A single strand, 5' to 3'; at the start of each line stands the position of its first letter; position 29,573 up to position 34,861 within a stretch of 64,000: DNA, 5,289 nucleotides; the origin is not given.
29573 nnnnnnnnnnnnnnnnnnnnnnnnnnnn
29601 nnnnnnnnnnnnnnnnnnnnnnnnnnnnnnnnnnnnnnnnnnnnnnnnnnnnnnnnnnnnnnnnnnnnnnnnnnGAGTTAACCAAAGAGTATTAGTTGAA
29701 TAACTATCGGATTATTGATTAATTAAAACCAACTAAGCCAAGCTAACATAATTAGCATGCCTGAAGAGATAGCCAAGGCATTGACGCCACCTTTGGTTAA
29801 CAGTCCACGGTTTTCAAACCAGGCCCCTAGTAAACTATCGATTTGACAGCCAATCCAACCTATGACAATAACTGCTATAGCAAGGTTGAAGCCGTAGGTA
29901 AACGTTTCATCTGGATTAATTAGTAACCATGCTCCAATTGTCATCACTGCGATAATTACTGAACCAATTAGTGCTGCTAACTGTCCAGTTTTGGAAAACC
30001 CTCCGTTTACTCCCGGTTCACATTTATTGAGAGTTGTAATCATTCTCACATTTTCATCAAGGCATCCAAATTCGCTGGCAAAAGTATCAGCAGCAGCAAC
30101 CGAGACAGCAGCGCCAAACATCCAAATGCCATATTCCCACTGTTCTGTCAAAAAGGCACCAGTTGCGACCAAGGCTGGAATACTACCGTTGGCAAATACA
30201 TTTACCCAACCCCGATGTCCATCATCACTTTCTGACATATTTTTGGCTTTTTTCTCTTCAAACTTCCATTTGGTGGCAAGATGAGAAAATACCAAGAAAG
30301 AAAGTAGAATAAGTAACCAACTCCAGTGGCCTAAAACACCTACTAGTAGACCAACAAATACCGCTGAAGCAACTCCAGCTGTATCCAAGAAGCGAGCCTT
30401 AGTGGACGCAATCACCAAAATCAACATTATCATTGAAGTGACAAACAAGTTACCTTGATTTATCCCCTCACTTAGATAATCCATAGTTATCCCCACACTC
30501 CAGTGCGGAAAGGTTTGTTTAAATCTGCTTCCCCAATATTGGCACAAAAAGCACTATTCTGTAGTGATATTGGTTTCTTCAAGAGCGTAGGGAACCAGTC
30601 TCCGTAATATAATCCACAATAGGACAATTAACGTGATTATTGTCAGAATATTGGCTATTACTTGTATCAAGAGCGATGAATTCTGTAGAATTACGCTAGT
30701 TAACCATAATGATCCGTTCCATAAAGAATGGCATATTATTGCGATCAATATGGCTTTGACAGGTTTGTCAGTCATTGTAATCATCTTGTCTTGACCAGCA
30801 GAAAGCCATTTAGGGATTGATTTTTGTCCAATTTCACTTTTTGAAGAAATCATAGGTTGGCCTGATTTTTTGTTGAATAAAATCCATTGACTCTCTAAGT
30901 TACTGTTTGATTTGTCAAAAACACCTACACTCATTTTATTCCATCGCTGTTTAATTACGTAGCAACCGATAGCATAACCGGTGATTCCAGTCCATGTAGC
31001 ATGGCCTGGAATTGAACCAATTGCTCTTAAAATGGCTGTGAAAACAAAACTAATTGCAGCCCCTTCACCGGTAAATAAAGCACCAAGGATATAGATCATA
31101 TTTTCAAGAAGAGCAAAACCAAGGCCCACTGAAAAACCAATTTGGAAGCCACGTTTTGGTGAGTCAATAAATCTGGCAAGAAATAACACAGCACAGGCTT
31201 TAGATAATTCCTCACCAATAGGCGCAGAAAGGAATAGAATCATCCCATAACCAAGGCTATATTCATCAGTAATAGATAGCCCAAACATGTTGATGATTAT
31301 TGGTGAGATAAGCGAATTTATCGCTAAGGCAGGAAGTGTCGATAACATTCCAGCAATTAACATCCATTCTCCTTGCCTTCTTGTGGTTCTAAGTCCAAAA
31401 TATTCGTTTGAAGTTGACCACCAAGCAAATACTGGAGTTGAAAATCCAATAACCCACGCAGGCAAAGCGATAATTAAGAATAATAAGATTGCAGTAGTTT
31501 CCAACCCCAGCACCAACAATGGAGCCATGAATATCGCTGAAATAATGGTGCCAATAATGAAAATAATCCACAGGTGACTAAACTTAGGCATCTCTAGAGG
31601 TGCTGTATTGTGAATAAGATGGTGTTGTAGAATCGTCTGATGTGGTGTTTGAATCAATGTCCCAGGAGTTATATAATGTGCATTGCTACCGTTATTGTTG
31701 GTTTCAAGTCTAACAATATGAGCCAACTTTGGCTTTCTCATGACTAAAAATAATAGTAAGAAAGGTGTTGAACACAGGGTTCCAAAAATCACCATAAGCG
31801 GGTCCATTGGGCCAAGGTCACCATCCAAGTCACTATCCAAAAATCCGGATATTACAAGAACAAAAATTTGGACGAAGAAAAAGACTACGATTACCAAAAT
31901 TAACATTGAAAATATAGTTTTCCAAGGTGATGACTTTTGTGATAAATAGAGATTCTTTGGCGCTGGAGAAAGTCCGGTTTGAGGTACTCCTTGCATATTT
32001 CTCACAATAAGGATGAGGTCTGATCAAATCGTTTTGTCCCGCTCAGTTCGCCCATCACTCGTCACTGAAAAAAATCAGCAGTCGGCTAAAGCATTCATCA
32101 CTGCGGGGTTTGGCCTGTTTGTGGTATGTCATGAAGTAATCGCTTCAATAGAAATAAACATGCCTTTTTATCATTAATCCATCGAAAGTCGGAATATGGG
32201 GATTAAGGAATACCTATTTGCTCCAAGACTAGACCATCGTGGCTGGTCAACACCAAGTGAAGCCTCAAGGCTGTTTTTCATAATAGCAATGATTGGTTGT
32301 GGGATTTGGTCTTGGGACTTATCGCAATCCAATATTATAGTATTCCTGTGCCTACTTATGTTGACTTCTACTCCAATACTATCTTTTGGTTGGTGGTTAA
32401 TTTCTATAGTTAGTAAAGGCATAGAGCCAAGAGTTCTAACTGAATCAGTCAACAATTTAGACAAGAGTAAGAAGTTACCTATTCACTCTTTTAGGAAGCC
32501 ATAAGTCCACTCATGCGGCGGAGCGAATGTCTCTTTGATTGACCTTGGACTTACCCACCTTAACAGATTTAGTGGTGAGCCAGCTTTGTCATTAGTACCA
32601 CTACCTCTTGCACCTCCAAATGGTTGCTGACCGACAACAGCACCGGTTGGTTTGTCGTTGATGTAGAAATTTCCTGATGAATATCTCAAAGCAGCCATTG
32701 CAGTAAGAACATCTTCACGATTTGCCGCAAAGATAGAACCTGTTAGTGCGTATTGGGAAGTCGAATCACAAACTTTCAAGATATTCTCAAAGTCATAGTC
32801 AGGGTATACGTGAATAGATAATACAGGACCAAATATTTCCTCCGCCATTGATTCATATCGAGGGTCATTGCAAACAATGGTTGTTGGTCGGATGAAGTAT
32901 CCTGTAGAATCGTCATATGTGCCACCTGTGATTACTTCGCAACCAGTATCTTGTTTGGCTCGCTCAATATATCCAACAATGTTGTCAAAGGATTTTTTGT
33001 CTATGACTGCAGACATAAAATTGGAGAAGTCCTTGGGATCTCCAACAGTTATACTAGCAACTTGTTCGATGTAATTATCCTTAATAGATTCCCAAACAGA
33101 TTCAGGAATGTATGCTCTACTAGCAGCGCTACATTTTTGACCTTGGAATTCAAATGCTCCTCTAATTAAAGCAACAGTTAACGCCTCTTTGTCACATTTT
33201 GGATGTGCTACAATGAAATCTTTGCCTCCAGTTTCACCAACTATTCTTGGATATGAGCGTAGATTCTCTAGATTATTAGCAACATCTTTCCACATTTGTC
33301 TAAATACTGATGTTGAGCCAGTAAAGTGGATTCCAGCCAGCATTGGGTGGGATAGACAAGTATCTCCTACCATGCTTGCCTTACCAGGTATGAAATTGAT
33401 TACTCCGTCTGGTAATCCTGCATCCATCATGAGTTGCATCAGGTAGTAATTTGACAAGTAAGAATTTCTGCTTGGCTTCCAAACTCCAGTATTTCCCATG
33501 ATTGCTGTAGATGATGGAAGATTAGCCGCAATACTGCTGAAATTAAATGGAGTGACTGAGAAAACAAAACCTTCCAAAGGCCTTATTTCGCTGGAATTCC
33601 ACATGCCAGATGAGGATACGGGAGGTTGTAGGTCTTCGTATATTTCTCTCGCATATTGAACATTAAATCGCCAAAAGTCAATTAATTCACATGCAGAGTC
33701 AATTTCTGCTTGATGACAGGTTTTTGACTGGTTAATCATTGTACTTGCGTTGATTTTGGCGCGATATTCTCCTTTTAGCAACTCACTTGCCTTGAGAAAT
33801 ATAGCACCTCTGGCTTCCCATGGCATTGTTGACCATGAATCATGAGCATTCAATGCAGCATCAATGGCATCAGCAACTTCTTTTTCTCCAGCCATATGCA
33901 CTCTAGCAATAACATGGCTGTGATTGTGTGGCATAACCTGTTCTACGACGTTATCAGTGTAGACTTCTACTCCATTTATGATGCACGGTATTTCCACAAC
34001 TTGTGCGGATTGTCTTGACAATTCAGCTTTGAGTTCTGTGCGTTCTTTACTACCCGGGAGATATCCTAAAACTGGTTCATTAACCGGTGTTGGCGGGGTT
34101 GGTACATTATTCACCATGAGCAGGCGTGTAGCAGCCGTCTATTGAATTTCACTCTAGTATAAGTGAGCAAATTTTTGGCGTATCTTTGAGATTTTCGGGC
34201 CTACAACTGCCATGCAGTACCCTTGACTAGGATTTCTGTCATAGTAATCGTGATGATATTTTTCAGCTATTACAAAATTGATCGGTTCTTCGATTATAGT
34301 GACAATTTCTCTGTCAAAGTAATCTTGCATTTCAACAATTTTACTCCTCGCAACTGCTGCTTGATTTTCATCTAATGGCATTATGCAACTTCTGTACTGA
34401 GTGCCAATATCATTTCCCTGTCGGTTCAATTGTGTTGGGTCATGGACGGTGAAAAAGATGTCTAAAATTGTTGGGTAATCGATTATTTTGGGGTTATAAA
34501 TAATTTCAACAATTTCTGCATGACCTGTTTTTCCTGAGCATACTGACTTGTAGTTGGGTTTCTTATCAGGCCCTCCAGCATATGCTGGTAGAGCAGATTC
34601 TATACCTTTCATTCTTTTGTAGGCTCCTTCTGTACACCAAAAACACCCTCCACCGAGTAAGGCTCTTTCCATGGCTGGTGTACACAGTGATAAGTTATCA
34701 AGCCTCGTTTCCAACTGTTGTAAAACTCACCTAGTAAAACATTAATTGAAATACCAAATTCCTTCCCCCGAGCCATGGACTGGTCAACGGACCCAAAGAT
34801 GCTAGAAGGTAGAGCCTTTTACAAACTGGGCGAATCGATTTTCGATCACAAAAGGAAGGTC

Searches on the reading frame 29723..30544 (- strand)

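Call 92: search_protein_families(library=pfam, proteins=[window:29723-30544:-], max_evalue=0.00001)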
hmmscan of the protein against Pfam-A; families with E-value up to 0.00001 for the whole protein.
window:29723-30544:- (273 aa): 1 family
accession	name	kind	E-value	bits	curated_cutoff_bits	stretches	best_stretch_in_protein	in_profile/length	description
PF01940.21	DUF92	-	7.1e-51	173.4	27.5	1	39-249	2-214/251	Integral membrane protein DUF92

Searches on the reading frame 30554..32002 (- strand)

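Call 92: search_protein_families(library=pfam, proteins=[window:30554-32002:-], max_evalue=0.00001)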
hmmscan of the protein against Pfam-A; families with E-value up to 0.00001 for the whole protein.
window:30554-32002:- (482 aa): 1 family
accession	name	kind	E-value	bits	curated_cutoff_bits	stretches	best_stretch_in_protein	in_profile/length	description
PF13367.11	PrsW-protease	-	1.3e-24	87.3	23.5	1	213-362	8-156/196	PrsW family intramembrane metalloprotease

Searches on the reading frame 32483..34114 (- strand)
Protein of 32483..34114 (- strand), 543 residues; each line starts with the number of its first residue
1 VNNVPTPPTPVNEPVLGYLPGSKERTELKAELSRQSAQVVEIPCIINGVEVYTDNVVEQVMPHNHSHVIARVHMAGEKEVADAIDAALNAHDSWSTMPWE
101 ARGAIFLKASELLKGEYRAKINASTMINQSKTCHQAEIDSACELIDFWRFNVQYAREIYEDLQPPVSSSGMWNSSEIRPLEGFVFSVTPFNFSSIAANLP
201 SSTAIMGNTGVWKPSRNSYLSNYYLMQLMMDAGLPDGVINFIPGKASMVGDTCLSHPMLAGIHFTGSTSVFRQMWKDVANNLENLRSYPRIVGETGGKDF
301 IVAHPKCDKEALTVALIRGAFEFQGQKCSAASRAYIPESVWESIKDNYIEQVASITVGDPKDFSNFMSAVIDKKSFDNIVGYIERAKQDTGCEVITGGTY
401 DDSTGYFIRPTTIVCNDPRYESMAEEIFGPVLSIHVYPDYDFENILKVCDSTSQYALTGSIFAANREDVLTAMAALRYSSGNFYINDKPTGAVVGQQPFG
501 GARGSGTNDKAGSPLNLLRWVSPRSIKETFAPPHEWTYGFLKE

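Call 92: search_protein_families(library=pfam, proteins=[window:32483-34114:-], max_evalue=0.00001)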
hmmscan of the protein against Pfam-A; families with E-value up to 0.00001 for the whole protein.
window:32483-34114:- (543 aa): 1 family
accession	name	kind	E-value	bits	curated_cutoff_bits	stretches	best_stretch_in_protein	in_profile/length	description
PF00171.27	Aldedh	-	3.7e-98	329.5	23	1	56-512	8-448/461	Aldehyde dehydrogenase family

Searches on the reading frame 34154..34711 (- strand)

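Call 92: search_protein_families(library=pfam, proteins=[window:34154-34711:-], max_evalue=0.00001)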
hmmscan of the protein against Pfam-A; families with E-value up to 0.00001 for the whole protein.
window:34154-34711:- (185 aa): 1 family
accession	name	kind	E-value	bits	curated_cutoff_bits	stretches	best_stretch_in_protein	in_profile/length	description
PF01625.27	PMSR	-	7.4e-55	185.8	23.7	1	17-166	2-152/153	Peptide methionine sulfoxide reductase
